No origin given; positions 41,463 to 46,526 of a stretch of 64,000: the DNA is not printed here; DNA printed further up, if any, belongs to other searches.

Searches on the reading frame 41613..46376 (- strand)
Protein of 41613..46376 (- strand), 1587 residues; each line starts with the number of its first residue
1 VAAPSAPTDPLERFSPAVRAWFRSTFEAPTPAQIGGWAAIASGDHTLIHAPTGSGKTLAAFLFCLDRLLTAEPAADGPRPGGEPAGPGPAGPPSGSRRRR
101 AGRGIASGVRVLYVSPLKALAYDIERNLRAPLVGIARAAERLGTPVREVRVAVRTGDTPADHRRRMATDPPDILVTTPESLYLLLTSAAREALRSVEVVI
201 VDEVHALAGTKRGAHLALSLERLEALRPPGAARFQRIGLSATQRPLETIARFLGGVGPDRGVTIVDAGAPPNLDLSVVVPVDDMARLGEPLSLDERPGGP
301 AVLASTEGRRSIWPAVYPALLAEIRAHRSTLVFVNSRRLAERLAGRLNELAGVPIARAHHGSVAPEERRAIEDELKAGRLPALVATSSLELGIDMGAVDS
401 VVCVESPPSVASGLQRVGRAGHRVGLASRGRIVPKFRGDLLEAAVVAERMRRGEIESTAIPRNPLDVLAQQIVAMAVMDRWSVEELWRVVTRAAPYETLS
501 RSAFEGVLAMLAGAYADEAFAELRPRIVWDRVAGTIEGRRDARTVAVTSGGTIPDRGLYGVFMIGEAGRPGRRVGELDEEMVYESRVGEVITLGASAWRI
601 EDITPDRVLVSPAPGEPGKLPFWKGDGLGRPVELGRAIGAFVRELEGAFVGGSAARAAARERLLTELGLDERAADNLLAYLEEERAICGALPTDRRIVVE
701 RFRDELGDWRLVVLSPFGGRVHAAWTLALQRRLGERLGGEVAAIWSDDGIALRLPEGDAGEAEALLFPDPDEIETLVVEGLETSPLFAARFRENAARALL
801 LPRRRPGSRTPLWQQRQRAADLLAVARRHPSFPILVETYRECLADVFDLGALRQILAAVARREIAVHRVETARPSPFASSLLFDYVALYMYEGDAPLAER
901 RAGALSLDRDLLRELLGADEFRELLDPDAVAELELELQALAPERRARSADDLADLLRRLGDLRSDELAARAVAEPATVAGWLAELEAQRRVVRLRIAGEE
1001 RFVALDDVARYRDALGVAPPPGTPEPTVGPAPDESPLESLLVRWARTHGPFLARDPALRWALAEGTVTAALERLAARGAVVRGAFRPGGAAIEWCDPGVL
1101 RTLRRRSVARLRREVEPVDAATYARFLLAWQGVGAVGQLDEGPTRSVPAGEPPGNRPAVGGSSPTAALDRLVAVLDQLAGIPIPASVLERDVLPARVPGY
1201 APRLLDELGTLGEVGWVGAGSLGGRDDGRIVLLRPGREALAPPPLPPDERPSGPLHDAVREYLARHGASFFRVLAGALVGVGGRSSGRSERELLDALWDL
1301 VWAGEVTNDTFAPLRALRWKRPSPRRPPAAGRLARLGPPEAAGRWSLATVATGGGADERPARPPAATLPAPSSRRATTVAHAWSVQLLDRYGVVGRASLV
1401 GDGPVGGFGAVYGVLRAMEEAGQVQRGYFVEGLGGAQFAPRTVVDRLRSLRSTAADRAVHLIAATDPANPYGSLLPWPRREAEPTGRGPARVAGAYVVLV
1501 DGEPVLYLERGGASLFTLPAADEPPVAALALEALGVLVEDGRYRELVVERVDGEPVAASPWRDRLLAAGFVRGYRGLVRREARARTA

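Call 69: search_protein_families(library=pfam, proteins=[window:41613-46376:-], max_evalue=0.00001)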
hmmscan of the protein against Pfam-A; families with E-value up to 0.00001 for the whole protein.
window:41613-46376:- (1587 aa): 7 families
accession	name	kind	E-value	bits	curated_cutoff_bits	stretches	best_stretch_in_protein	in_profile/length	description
PF08494.16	DEAD_assoc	-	9.2e-62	208.7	23.5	1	691-878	1-191/191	DEAD/H associated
PF19306.5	WH_Lhr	-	3.2e-51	173.5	27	1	448-619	1-167/168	Large helicase-related protein, winged helix domain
PF00270.35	DEAD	-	3e-27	95.8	26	1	30-244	1-161/167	DEAD/DEAH box helicase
PF23234.1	WH4_Lhr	-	3.7e-27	94.2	27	1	1375-1457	3-85/87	Large helicase-related protein, winged-helix domain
PF23235.1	WH3_Lhr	-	9.1e-20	71.2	27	1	1161-1232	17-87/95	Large helicase-related protein, winged-helix domain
PF23236.1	WH2_Lhr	-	9.4e-20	71.6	27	1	923-1027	1-102/105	Large helicase-related protein, winged-helix domain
PF00271.37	Helicase_C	-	3.9e-16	59.7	23.5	1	323-421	11-107/110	Helicase conserved C-terminal domain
